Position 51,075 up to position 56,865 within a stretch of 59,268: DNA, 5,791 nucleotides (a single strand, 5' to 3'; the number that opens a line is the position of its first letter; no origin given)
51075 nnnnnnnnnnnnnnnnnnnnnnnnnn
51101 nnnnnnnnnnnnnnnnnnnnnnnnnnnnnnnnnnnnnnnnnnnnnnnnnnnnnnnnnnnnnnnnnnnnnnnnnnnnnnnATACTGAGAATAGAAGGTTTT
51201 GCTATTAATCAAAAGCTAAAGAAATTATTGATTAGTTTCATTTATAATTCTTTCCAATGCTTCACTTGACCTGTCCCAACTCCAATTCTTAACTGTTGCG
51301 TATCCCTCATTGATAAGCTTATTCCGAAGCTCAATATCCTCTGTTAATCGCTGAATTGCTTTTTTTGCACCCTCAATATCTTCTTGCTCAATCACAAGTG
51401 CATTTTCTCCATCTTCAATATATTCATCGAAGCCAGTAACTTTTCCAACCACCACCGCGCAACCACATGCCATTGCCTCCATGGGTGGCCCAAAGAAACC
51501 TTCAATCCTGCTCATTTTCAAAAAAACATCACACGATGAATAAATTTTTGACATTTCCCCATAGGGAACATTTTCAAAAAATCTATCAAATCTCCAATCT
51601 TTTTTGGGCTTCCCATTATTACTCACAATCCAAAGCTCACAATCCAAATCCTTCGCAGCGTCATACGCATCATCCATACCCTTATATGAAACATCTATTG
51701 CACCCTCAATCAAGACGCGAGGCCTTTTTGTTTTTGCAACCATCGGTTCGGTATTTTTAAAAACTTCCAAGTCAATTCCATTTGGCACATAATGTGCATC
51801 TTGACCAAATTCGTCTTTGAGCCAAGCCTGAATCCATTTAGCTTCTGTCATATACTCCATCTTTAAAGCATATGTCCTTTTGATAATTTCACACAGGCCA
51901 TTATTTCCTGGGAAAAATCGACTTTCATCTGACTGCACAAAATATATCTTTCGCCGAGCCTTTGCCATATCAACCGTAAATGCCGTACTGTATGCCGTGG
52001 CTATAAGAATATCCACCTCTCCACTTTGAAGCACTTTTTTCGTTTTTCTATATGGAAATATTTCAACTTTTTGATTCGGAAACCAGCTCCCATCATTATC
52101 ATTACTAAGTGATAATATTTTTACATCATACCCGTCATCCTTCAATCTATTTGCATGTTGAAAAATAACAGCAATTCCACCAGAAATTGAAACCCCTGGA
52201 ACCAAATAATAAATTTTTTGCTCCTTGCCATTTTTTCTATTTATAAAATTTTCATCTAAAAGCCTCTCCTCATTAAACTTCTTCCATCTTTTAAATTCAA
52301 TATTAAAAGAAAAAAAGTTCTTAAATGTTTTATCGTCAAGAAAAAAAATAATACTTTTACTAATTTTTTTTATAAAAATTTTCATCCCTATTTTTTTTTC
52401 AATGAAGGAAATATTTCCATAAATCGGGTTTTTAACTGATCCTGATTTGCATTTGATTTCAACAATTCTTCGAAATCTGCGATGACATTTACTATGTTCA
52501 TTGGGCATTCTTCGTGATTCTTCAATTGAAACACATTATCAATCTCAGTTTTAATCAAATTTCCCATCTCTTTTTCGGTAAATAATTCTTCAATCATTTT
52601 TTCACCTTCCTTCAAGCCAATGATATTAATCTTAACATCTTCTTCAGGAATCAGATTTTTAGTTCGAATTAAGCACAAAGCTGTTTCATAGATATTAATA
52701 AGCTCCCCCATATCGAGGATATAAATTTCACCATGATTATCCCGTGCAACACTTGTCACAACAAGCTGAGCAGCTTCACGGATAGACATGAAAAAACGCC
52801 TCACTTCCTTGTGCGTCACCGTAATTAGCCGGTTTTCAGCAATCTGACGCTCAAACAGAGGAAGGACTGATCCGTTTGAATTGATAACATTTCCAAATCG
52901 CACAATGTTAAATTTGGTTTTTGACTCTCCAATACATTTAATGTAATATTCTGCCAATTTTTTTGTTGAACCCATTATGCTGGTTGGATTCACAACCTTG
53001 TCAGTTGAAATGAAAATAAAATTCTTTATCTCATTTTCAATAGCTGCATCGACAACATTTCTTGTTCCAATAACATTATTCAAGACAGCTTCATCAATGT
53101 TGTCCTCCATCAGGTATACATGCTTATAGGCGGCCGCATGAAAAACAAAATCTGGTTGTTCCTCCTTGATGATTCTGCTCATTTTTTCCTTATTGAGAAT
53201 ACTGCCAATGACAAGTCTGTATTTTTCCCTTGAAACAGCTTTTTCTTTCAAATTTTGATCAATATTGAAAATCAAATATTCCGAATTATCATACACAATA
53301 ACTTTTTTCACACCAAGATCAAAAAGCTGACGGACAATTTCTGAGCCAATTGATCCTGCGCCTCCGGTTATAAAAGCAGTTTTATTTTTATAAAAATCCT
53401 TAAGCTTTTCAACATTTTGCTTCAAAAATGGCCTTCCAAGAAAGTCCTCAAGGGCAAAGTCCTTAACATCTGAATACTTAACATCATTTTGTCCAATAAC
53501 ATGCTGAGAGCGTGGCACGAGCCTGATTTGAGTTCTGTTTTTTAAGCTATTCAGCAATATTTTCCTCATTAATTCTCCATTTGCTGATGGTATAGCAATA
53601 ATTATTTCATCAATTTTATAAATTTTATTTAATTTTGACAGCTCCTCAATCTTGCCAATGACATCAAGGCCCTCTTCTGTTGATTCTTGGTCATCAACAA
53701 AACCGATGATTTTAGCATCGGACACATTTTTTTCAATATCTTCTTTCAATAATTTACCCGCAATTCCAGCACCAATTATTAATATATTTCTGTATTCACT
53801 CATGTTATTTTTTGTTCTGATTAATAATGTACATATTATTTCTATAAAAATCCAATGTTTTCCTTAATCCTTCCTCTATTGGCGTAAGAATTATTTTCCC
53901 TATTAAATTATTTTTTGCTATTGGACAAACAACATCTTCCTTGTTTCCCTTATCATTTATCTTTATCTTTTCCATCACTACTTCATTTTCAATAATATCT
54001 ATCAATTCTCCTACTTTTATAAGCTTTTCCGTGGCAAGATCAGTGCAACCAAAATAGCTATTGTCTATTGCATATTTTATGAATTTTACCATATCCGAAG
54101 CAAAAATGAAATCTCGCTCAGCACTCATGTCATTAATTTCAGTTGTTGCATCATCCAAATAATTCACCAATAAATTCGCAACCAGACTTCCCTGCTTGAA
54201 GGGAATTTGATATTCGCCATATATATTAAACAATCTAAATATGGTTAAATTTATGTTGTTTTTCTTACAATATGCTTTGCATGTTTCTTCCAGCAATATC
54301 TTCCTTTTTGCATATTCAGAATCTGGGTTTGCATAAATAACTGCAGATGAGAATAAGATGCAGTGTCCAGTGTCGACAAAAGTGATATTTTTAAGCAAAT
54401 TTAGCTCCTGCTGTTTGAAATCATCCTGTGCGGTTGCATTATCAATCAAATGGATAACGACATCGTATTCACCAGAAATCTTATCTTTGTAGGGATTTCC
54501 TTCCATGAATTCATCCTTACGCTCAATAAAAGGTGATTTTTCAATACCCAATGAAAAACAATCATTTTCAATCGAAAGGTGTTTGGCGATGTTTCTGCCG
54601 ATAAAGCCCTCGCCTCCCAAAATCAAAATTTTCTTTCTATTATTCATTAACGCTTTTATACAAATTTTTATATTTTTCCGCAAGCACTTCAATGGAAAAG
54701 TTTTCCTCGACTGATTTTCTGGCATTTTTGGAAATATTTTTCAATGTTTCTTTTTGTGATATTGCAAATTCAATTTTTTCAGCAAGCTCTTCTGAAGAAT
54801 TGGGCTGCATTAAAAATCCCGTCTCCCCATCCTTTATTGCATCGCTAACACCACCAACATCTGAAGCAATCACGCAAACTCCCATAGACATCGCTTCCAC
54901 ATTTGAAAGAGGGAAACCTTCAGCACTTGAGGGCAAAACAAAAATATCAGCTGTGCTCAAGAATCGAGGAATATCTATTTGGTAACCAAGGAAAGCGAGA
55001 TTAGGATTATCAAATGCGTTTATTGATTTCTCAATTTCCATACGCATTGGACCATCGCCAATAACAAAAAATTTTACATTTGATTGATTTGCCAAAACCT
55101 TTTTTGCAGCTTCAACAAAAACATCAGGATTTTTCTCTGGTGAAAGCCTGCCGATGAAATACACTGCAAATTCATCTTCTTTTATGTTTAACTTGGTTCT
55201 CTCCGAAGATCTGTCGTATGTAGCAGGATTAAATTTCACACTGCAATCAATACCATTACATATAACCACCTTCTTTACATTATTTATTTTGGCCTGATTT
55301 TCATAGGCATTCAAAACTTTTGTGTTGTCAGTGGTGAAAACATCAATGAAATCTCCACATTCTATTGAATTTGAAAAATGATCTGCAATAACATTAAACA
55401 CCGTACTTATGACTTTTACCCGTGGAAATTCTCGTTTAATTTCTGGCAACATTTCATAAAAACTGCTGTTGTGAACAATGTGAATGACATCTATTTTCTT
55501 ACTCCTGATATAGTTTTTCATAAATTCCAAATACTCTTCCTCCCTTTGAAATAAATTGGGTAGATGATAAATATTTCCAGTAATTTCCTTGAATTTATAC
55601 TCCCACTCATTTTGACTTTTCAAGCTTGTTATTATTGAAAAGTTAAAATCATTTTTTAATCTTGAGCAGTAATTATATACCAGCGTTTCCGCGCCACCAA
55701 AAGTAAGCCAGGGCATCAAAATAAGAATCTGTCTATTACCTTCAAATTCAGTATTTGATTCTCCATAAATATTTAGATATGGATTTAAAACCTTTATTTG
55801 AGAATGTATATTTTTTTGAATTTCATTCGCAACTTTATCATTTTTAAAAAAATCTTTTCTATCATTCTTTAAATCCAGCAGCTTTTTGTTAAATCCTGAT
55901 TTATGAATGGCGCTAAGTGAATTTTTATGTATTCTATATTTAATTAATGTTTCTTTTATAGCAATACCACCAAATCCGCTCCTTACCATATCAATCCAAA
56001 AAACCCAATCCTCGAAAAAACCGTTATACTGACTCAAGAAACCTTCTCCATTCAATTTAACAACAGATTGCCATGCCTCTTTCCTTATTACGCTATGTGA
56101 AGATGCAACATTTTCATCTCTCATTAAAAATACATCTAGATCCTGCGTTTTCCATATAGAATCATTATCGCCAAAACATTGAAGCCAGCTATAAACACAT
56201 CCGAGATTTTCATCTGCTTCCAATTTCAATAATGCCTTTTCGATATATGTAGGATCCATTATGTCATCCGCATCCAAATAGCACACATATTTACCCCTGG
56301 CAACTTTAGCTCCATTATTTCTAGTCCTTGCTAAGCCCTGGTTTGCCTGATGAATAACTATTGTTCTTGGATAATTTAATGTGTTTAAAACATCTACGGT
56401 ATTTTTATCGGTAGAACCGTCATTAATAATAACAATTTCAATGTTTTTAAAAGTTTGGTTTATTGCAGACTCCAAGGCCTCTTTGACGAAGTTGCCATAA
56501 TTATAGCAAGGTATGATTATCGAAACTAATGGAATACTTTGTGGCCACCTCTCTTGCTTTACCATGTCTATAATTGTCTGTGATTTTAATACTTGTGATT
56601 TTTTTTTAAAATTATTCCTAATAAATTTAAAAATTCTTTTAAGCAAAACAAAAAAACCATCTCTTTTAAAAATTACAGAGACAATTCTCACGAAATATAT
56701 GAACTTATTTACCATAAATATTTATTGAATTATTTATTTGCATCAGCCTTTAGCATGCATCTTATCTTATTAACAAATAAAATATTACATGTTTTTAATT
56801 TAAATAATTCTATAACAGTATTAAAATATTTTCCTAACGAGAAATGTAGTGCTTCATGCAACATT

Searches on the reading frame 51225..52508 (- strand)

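Call 67: search_protein_families(library=pfam, proteins=[window:51225-52508:-], max_evalue=0.0001)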
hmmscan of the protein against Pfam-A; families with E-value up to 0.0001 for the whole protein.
window:51225-52508:- (427 aa): 4 families
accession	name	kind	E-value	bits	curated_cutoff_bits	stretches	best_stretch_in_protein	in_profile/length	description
PF00534.26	Glycos_transf_1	-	2.5e-20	73.2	26.4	1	310-403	77-170/172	Glycosyl transferases group 1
PF13692.12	Glyco_trans_1_4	-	7e-17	62.4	27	1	263-391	2-142/142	Glycosyl transferases group 1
PF13524.12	Glyco_trans_1_2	-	5e-13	49.7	25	1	289-415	16-139/144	Glycosyl transferase-like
PF20706.3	GT4-conflict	-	1e-05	25.1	26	0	320-397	276-363/385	Family 4 Glycosyltransferase in conflict systems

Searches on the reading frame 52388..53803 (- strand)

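Call 67: search_protein_families(library=pfam, proteins=[window:52388-53803:-], max_evalue=0.0001)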
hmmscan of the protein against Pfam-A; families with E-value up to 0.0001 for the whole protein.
window:52388-53803:- (471 aa): 11 families
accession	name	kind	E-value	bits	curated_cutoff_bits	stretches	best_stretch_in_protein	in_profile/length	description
PF02719.21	Polysacc_synt_2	-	2.1e-96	323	20.2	1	144-417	2-283/293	Polysaccharide biosynthesis protein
PF01370.27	Epimerase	-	4e-24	85.8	20.9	1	144-361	2-237/240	NAD dependent epimerase/dehydratase family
PF01073.25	3Beta_HSD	-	7.7e-18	64.9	22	1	145-275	2-124/280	3-beta hydroxysteroid dehydrogenase/isomerase family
PF16363.11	GDP_Man_Dehyd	-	9.3e-18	65.2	27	1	144-270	1-132/332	GDP-mannose 4,6 dehydratase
PF04321.23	RmlD_sub_bind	-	1.4e-14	54.3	27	1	144-333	4-179/287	RmlD substrate binding domain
PF07993.18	NAD_binding_4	-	5e-09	36.1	20.1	1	145-274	1-143/258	Male sterility protein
PF13727.12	CoA_binding_3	-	7.8e-09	36.2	25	1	2-97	75-175/175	CoA-binding domain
PF13460.12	NAD_binding_10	-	1.4e-07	32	27.2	1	147-310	1-150/184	NAD(P)H-binding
PF17836.7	PglD_N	-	1.4e-06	29.2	23.4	1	6-71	1-65/78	PglD N-terminal domain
PF05368.20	NmrA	-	5.1e-05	23.4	27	0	140-431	2-286/298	NmrA-like family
PF08659.16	KR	-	5.3e-05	23.7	22.6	1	143-266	3-135/180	KR domain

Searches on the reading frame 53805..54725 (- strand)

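Call 67: search_protein_families(library=pfam, proteins=[window:53805-54725:-], max_evalue=0.0001)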
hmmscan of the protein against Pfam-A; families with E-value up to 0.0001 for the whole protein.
window:53805-54725:- (306 aa): 2 families
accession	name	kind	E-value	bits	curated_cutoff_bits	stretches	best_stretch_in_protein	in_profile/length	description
PF01370.27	Epimerase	-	2.1e-20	73.6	20.9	1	133-222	137-227/240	NAD dependent epimerase/dehydratase family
PF16363.11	GDP_Man_Dehyd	-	5.5e-13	49.5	27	1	133-263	148-279/332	GDP-mannose 4,6 dehydratase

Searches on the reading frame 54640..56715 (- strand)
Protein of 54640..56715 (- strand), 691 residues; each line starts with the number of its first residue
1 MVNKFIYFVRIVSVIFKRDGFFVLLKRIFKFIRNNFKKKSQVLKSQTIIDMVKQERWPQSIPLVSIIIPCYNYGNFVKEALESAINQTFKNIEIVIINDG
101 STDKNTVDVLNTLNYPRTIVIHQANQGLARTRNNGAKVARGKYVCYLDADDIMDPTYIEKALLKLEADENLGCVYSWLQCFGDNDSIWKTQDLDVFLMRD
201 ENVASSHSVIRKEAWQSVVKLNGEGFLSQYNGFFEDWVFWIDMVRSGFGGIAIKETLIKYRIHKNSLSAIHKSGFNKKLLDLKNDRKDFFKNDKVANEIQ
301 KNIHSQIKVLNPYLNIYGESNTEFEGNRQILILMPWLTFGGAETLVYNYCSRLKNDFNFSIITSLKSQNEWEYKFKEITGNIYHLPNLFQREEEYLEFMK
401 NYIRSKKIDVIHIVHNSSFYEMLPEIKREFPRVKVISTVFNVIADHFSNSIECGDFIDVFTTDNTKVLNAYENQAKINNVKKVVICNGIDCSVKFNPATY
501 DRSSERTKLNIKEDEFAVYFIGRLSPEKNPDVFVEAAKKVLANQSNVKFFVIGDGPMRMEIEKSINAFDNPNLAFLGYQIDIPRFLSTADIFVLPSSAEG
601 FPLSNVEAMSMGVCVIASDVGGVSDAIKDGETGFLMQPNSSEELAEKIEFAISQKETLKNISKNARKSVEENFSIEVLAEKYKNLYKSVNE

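Call 67: search_protein_families(library=pfam, proteins=[window:54640-56715:-], max_evalue=0.0001)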
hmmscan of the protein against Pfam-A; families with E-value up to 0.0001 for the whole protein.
window:54640-56715:- (691 aa): 8 families
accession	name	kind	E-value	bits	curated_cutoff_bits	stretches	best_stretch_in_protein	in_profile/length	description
PF00534.26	Glycos_transf_1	-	5.7e-47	159.9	26.4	1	502-667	2-171/172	Glycosyl transferases group 1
PF13692.12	Glyco_trans_1_4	-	5.7e-36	124.3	27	1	517-652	3-140/142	Glycosyl transferases group 1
PF00535.33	Glycos_transf_2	-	1.4e-34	119.9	23.3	1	65-192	1-130/168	Glycosyl transferase family 2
PF10111.15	Glyco_tranf_2_2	-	4e-12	46.6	27.3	1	65-186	1-132/276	Glycosyltransferase like family 2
PF13641.12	Glyco_tranf_2_3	-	2.3e-11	44.6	27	1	64-248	3-199/230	Glycosyltransferase like family 2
PF20706.3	GT4-conflict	-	1.7e-10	40.9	26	1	495-630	177-323/385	Family 4 Glycosyltransferase in conflict systems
PF13439.12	Glyco_transf_4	-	1e-06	29.3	28.5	1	339-492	1-169/170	Glycosyltransferase Family 4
PF13524.12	Glyco_trans_1_2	-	1.2e-05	25.7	25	1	571-680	30-140/144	Glycosyl transferase-like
